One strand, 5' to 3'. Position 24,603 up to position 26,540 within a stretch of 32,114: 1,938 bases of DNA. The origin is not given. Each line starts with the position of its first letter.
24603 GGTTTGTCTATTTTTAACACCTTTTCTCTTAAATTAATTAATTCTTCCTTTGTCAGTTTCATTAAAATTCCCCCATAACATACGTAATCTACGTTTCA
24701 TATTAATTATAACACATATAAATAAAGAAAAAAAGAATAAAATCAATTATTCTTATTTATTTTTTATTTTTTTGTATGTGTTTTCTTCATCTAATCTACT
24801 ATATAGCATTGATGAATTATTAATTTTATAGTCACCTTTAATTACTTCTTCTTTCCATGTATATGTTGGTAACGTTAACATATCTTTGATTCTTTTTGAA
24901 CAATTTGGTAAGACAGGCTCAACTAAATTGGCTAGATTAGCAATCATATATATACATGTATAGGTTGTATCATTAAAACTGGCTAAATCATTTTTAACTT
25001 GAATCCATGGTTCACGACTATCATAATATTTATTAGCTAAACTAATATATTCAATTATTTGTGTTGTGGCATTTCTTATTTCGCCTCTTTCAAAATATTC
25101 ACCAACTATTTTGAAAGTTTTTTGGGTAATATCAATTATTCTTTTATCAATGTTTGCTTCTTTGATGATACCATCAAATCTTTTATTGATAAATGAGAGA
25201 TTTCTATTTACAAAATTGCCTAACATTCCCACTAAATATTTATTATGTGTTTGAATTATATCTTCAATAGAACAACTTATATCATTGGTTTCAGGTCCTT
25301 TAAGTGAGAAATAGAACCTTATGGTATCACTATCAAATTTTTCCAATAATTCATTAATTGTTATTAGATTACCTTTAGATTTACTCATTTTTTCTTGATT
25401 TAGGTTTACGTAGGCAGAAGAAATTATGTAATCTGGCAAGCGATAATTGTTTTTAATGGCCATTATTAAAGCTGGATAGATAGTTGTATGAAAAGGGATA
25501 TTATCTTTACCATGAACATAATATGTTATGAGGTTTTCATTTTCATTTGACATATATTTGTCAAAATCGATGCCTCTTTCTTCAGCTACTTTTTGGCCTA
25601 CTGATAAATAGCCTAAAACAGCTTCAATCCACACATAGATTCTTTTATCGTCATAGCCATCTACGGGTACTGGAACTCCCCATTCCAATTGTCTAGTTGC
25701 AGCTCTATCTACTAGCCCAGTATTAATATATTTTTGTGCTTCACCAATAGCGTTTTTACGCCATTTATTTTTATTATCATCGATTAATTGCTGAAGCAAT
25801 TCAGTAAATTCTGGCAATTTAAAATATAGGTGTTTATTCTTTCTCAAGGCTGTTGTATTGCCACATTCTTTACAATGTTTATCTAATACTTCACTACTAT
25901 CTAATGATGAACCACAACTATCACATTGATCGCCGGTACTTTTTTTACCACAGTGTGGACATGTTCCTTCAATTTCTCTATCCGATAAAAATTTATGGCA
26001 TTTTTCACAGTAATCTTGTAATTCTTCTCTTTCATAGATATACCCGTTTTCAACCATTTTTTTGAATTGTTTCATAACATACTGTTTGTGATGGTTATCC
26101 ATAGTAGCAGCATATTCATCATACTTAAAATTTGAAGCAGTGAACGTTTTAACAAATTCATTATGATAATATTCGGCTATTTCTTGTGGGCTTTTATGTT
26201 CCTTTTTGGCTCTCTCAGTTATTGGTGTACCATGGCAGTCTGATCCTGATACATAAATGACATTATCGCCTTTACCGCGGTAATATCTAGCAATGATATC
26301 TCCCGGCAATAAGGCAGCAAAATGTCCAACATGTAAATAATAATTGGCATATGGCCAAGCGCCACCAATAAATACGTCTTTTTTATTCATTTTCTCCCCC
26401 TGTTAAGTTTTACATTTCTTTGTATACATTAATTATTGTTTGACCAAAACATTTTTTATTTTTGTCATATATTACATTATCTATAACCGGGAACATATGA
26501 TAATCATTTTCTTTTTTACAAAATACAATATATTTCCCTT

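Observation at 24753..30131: YcaO operon with an orphan C39 peptidase, two small ORFan proteins and a co-transcribed MetRS: candidate undescribed peptide or protein amide-modification system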

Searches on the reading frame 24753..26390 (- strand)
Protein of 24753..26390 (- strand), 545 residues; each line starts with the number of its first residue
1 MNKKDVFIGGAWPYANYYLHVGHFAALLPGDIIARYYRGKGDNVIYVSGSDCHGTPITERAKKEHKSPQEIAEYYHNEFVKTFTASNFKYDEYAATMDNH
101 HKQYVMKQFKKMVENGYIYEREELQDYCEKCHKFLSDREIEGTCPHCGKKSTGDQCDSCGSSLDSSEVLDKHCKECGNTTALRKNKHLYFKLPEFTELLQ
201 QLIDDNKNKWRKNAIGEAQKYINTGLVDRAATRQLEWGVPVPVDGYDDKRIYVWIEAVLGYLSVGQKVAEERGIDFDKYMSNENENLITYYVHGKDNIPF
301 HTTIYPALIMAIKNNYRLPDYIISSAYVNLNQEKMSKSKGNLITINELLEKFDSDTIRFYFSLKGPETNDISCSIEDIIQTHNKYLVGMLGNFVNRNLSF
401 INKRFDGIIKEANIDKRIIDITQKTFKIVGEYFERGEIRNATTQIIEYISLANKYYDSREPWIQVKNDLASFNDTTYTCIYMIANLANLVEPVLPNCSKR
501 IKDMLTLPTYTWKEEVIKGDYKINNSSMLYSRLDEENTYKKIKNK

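Call 8: search_protein_families(library=pfam, proteins=[window:24753-26390:-], max_evalue=0.1)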
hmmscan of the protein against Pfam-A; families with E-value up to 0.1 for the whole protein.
window:24753-26390:- (545 aa): 10 families
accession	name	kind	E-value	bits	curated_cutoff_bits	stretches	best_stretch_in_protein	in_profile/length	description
PF09334.17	tRNA-synt_1g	-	3e-123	411.9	20.1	1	7-397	2-390/391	tRNA synthetases class I (M)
PF00133.28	tRNA-synt_1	-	8.9e-26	91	22.7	2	11-248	30-250/414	tRNA synthetases class I (I, L, M and V)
PF01406.26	tRNA-synt_1e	-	4.2e-18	66.2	27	2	307-362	227-281/301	tRNA synthetases class I (C) catalytic domain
PF19303.5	Anticodon_3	-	1.9e-09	38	23.5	1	415-518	11-114/152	Anticodon binding domain of methionyl tRNA ligase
PF01921.24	tRNA-synt_1f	-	1.6e-05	24.5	27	1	331-385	279-332/360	tRNA synthetases class I (K)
PF08264.19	Anticodon_1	-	3.7e-05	24.1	25.1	1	415-503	1-88/148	Anticodon-binding domain of tRNA ligase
PF12773.13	DZR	-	0.0094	16.5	27.3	0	144-178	1-32/45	Double zinc ribbon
PF00579.31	tRNA-synt_1b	-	0.01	15.6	21.1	1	308-348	170-213/292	tRNA synthetases class I (W and Y)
PF17330.7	SWC7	-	0.021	15.2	25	0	420-459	38-78/98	SWR1 chromatin-remodelling complex, sub-unit Swc7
PF21370.4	PAS_GdpP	-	0.027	15.3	27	0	377-429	23-77/90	Cyclic-di-AMP phosphodiesterase GdpP-like, PAS domain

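Call 9: search_protein_families(library=ncbifam, proteins=[window:24753-26390:-], max_evalue=0.1)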
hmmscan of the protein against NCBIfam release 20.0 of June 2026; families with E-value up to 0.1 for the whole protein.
window:24753-26390:- (545 aa): 26 families (the best 25 are shown)
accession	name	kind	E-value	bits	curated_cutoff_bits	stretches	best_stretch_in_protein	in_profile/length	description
NF001100.0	PRK00133.1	equivalog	2.9e-155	518.5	587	1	2-541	3-539/676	methionine--tRNA ligase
TIGR00398.1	metG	equivalog_domain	6.7e-138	460.7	336.35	1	7-534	2-530/530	methionine--tRNA ligase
NF008900.0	PRK12267.1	equivalog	1.6e-82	278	598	1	2-544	2-521/648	methionine--tRNA ligase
NF008859.0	PRK11893.2-1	equivalog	3.4e-47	161.5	553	1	13-428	11-420/498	methionine--tRNA ligase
NF008860.0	PRK11893.2-2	equivalog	1.2e-39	136.7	761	2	12-275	9-271/583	methionine--tRNA ligase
NF008863.0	PRK11893.2-5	equivalog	1.1e-38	133.1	551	1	10-386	11-386/531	methionine--tRNA ligase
NF008957.0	PRK12300.1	subfamily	8.2e-32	110.1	677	3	293-507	585-781/946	leucine--tRNA ligase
TIGR00396.1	leuS_bact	equivalog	2.7e-29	101.9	548.4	2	3-150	28-180/843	leucine--tRNA ligase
TIGR00392.1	ileS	equivalog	8.5e-29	100.3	621.4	2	7-142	40-193/861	isoleucine--tRNA ligase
TIGR00395.1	leuS_arch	equivalog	9.4e-28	96.7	648.5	3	292-470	578-751/938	leucine--tRNA ligase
NF009687.0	PRK13208.1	equivalog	2.1e-26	92.4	738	2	320-508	520-707/801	valine--tRNA ligase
TIGR00422.1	valS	equivalog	3.1e-25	88.3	612.1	2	13-141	42-188/863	valine--tRNA ligase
NF004349.1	PRK05729.1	equivalog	3.7e-22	78.4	704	2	292-527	492-701/860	valine--tRNA ligase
NF008861.0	PRK11893.2-3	equivalog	3.8e-18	65.4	633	1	10-372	11-374/496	methionine--tRNA ligase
TIGR00435.1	cysS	equivalog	3.5e-17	62.7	340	2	290-381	222-311/466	cysteine--tRNA ligase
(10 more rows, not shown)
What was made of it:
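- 24753..26390 (-): metG, a 545-aa two-knuckle (E. coli-type) MetRS without the C-terminal tRNA-binding domain. It is an adjacent housekeeping gene, possibly co-transcribed, and is not part of the conserved cassette. TIGR00398 scores 460 bits, above its cut-off (call 9).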

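Call 57: find_homologous_proteins(query=window:24753-26390:-, max_evalue=1e-50)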
Query window:24753-26390:- (545 aa): 7933 proteins with E <= 1e-50 among 8000 candidates; the best 120 are listed.
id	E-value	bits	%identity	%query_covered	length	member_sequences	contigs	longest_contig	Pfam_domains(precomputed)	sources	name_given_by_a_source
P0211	0.0e+0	1268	100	100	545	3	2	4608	PF09334.18,PF01406.26,PF08264.20,PF01921.25,PF00133.29,PF19303.6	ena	-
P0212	0.0e+0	1258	99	100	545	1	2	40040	PF09334.18,PF01406.26,PF08264.20,PF01921.25,PF00133.29,PF19303.6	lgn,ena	-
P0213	0.0e+0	1254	98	100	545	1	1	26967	PF09334.18,PF01406.26,PF08264.20,PF01921.25,PF00133.29,PF19303.6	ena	-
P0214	0.0e+0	1041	81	99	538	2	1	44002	PF09334.18,PF01406.26,PF01921.25,PF00133.29,PF19303.6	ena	-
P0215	0.0e+0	1038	80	99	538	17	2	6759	PF09334.18,PF01406.26,PF08264.20,PF01921.25,PF00133.29,PF19303.6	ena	-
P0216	0.0e+0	1034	80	99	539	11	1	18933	PF09334.18,PF01406.26,PF08264.20,PF01921.25,PF00133.29,PF19303.6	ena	-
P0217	2.1e-297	1005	78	99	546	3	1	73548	PF09334.18,PF01406.26,PF01921.25,PF00133.29,PF19303.6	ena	-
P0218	9.3e-294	993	75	98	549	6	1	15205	PF09334.18,PF01406.26,PF08264.20,PF01921.25,PF00133.29,PF19303.6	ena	-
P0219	8.1e-293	990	77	98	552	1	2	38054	PF09334.18,PF01406.26,PF08264.20,PF00133.29,PF19303.6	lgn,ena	-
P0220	1.3e-292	989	76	98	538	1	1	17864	PF09334.18,PF01406.26,PF08264.20,PF01921.25,PF00133.29,PF19303.6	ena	-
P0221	1.8e-292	989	76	98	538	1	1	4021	PF09334.18,PF01406.26,PF08264.20,PF01921.25,PF00133.29,PF19303.6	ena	-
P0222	3.0e-292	988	76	98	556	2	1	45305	PF09334.18,PF01406.26,PF08264.20,PF00133.29,PF19303.6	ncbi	-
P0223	1.1e-291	986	76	98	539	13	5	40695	PF09334.18,PF01406.26,PF08264.20,PF01921.25,PF00133.29,PF19303.6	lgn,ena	-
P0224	3.2e-291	985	76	98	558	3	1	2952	PF09334.18,PF01406.26,PF08264.20,PF01921.25,PF00133.29,PF19303.6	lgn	-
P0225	4.3e-291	984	75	100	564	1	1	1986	PF09334.18,PF01406.26,PF08264.20,PF00133.29,PF19303.6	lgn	-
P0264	4.7e-288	974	75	98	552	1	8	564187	PF09334.18,PF01406.26,PF01921.25,PF00133.29,PF19303.6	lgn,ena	-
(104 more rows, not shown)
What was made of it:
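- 24753..26390 (-): More than 100 clusters share 73-81% identity (call 57).
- On Aminoacyl-tRNA synthetase as a biosynthetic-cluster component (self-resistance or donor): The copy here is the lineage-typical type (call 57).
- More than 100 clusters of 73-81% identical MetRS exist, which outnumbers and out-conserves the cassette (call 57).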

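Call 58: find_encoding_contigs(protein=P0214, flank=8000, max_places=1)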
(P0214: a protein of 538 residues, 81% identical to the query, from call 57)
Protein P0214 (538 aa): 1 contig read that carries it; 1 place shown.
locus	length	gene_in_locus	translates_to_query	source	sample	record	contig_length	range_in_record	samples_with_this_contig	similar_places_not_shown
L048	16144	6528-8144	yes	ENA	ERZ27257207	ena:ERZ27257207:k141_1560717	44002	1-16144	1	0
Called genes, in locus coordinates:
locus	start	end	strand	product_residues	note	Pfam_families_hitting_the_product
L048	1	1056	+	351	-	?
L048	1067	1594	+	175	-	PF04229:GrpB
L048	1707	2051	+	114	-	PF00719:Pyrophosphatase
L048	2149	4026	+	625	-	PF00501:AMP-binding, PF13193:AMP-binding_C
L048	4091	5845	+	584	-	PF02518:HATPase_c, PF00072:Response_reg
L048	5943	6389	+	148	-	PF00293:NUDIX, PF22327:Nudt16-like (weak)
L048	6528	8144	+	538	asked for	PF00133:tRNA-synt_1, PF01406:tRNA-synt_1e (weak), PF09334:tRNA-synt_1g, PF01921:tRNA-synt_1f (faint), PF01406:tRNA-synt_1e, PF19303:Anticodon_3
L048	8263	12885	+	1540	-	PF14480:DNA_pol3_a_NI, PF02811:PHP, PF00929:RNase_T, PF07733:DNA_pol3_alpha, PF17657:DNA_pol3_finger, PF14579:HHH_6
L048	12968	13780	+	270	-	-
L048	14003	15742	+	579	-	PF01336:tRNA_anti-codon, PF00152:tRNA-synt_2, PF02938:GAD (weak)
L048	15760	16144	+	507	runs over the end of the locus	PF00493:MCM, PF00004:AAA, PF07724:AAA_2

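Call 59: find_encoding_contigs(protein=P0264, flank=8000, max_places=1)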
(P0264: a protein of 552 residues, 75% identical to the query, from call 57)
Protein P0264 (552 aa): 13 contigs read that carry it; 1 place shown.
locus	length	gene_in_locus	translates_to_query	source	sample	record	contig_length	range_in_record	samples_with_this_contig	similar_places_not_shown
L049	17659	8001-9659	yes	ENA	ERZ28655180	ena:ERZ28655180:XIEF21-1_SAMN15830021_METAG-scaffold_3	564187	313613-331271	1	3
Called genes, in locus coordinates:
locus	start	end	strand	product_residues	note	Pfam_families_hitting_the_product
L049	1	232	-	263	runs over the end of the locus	PF01790:LGT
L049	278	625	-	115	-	PF07666:MpPF26 (faint), PF13828:DUF4190 (weak)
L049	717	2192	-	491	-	PF09547:SpoIVA_ATPase, PF20438:SpoIVA_middle, PF20439:SpoIVA_C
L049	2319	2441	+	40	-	-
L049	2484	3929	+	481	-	PF13328:HD_4, PF01966:HD, PF04607:RelA_SpoT, PF02824:TGS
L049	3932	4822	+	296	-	PF01209:Ubie_methyltran (weak), PF00398:RrnaAD (weak), PF05891:Methyltransf_PK (weak), PF13489:Methyltransf_23 (weak), PF13847:Methyltransf_31, PF08241:Methyltransf_11, PF08242:Methyltransf_12, PF13649:Methyltransf_25, +1 more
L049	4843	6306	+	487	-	PF00282:Pyridoxal_deC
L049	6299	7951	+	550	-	PF00155:Aminotran_1_2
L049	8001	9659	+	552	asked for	PF00133:tRNA-synt_1, PF01406:tRNA-synt_1e, PF01921:tRNA-synt_1f (faint), PF09334:tRNA-synt_1g, PF01406:tRNA-synt_1e, PF19303:Anticodon_3 (weak)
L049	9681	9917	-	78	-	PF14069:SpoVIF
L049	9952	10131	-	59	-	-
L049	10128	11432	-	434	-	PF00009:GTP_EFTU, PF01926:MMR_HSR1, PF02421:FeoB_N, PF03193:RsgA_GTPase (weak), PF00009:GTP_EFTU, PF01926:MMR_HSR1, PF02421:FeoB_N, PF14714:KH_dom-like, +6 more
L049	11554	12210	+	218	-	-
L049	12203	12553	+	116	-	-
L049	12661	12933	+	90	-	PF00216:Bac_DNA_binding, PF18291:HU-HIG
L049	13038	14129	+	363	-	PF01743:PolyA_pol, PF12627:PolyA_pol_RNAbd, PF13735:tRNA_NucTran2_2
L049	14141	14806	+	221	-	PF21984:DnaD_N, PF07261:DnaB_2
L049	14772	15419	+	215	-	PF00730:HhH-GPD, PF00633:HHH (faint)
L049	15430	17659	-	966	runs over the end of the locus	PF00912:Transgly, PF00905:Transpeptidase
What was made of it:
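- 24753..26390 (-): It occurs without the cassette in L048 and L049 (calls 58, 59).
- On Aminoacyl-tRNA synthetase as a biosynthetic-cluster component (self-resistance or donor): Orthologues at 75-81% identity lie in cassette-free housekeeping contexts (calls 58, 59).
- Another (75%) lies four genes downstream of relA with no cassette (calls 58, 59).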

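Call 60: find_encoding_contigs(protein=P0217, flank=8000, max_places=1)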
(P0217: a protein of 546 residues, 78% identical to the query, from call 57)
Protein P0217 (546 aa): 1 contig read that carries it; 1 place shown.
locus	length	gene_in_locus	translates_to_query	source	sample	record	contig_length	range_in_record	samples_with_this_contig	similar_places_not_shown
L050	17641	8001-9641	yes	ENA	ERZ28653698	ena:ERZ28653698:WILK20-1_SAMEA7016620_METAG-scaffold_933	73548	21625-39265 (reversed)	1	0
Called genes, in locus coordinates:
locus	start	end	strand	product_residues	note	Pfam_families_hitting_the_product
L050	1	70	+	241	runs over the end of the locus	PF02616:SMC_ScpA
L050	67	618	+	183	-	PF04079:SMC_ScpB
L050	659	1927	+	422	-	PF02885:Glycos_trans_3N, PF00591:Glycos_transf_3, PF07831:PYNP_C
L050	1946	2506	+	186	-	PF01725:Ham1p_like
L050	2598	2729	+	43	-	-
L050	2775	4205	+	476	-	PF13328:HD_4, PF01966:HD, PF04607:RelA_SpoT, PF02824:TGS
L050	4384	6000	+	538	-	-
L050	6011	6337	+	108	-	-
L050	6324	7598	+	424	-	PF02624:YcaO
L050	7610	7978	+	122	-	-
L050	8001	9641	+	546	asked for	PF00133:tRNA-synt_1, PF01406:tRNA-synt_1e (weak), PF09334:tRNA-synt_1g, PF01406:tRNA-synt_1e, PF01921:tRNA-synt_1f (weak), PF19303:Anticodon_3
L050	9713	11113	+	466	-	-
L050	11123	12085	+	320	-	-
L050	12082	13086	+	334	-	-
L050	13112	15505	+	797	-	PF00133:tRNA-synt_1, PF09334:tRNA-synt_1g, PF13603:tRNA-synt_1_2, PF00133:tRNA-synt_1, PF08264:Anticodon_1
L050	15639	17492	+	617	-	PF00501:AMP-binding, PF13193:AMP-binding_C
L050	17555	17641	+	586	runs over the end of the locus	PF02518:HATPase_c, PF00072:Response_reg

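Call 69: search_protein_families(library=pfam, proteins=[L050:9713-11113:+, L050:11123-12085:+, L050:12082-13086:+], max_evalue=0.01)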
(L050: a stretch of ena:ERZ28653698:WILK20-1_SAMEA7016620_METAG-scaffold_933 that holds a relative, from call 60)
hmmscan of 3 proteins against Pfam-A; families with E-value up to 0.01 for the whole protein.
L050:9713-11113:+ (466 aa): 1 family
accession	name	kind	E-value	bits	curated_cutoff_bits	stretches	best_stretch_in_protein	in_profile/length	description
PF00587.30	tRNA-synt_2b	-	4.4e-05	24.1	29.3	1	91-251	12-167/179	tRNA synthetase class II core domain (G, H, P, S and T)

L050:11123-12085:+ (320 aa): 0 families

L050:12082-13086:+ (334 aa): 0 families

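Call 87: search_protein_families(library=ncbifam, proteins=[L050:9713-11113:+, L050:11123-12085:+, L050:12082-13086:+], max_evalue=0.001)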
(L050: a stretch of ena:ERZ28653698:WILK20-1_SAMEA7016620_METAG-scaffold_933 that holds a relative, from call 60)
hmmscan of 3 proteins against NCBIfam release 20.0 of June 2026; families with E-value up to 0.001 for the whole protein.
L050:9713-11113:+ (466 aa): 1 family
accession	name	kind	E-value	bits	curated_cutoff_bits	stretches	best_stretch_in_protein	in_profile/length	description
TIGR00408.1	proS_fam_I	equivalog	1.9e-27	96.3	437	1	9-426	12-432/475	proline--tRNA ligase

L050:11123-12085:+ (320 aa): 1 family
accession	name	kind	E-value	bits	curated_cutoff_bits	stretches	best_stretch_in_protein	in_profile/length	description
TIGR04352.1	HprK_rel_A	equivalog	7.2e-05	22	200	1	110-164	94-147/280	HprK-related kinase A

L050:12082-13086:+ (334 aa): 0 families
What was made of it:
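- That sister locus also carries a divergent ProRS-like paralogue and LeuRS just downstream (calls 60, 69, 87).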
